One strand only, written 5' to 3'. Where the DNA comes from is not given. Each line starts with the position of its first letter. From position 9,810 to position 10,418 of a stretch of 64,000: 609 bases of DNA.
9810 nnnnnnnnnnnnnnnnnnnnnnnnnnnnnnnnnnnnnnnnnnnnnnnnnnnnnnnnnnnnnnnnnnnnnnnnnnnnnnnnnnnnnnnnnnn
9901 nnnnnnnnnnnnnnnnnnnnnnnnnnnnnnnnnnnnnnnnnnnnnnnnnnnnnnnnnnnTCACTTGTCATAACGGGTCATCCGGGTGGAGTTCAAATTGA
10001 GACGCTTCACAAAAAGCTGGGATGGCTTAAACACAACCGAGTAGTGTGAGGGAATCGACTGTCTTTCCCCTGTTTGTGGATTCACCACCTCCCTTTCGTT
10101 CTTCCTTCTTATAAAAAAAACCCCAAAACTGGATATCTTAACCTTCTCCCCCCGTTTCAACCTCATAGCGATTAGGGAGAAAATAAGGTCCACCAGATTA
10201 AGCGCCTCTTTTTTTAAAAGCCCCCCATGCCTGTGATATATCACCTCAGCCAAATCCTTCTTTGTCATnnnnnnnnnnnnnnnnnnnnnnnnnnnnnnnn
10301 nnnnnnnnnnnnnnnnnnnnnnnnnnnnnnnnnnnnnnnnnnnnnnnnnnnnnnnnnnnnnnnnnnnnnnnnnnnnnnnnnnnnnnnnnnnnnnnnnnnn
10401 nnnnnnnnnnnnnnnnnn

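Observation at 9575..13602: Operon coupling the MglA-like GTPase to a TolB-propeller/CarboxypepD_reg membrane protein and IHF-like plus MerR-like regulators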

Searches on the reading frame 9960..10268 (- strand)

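Call 3: search_protein_families(library=pfam, proteins=[window:9960-10268:-], max_evalue=0.01)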
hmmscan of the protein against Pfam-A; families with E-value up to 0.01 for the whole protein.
window:9960-10268:- (102 aa): 2 families
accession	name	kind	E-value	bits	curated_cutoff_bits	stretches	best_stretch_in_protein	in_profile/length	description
PF00216.26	Bac_DNA_binding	-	4.4e-25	88.2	22.4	1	1-91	1-90/90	Bacterial DNA-binding protein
PF18291.6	HU-HIG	-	0.004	17.6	26.2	1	31-91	61-119/125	HU domain fused to wHTH, Ig, or Glycine-rich motif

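Call 4: search_protein_families(library=ncbifam, proteins=[window:9960-10268:-], max_evalue=0.01)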
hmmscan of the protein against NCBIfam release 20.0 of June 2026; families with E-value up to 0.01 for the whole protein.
window:9960-10268:- (102 aa): 6 families
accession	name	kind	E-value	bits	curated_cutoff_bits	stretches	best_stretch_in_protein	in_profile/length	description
NF001401.0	PRK00285.1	equivalog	2.8e-23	82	111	1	1-94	6-98/103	integration host factor subunit alpha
TIGR00987.1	himA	equivalog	8.3e-21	74.2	120.25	1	1-92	2-92/96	integration host factor subunit alpha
NF001222.0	PRK00199.1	equivalog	2.3e-13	50.2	115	1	1-93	1-93/95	integration host factor subunit beta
TIGR00988.1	hip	equivalog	2.7e-12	46.8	119.95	1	1-92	1-92/94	integration host factor subunit beta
NF008023.0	PRK10753.1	equivalog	2.6e-07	30.9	162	1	1-72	1-71/90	nucleoid-associated protein HU-alpha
NF007945.0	PRK10664.1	equivalog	5e-06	27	157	1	19-76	18-75/90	nucleoid-associated protein HU-beta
